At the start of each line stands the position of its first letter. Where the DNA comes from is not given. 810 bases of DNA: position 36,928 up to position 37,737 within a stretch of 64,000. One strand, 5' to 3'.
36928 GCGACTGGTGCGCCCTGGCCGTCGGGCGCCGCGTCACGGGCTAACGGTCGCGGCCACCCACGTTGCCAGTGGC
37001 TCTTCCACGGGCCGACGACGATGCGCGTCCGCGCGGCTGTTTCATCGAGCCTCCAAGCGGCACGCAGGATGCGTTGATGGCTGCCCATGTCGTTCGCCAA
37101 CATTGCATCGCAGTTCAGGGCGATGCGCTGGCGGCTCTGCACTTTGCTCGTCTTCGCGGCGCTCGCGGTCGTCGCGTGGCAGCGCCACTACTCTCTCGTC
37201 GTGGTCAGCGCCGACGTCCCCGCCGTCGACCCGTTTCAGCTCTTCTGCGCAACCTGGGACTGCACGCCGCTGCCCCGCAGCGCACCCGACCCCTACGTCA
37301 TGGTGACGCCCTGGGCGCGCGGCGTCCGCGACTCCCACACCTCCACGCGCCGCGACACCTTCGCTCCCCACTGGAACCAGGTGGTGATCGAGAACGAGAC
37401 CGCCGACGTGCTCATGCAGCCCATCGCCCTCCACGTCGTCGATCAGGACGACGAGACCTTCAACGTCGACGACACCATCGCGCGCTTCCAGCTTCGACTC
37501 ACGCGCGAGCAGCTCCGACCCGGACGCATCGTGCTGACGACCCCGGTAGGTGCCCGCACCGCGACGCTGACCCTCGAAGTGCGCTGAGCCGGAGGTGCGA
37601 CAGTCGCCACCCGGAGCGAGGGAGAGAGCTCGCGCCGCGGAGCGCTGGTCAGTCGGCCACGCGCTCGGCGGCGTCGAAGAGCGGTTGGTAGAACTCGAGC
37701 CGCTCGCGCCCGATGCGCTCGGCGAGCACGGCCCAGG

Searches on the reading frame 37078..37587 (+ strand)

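Call 78: search_protein_families(library=pfam, proteins=[window:37078-37587:+], max_evalue=0.001)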
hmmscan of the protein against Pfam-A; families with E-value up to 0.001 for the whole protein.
window:37078-37587:+ (169 aa): 1 family
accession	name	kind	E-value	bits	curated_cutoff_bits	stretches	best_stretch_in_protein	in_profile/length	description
PF00168.36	C2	-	8.3e-07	29.6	22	1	67-144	19-92/104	C2 domain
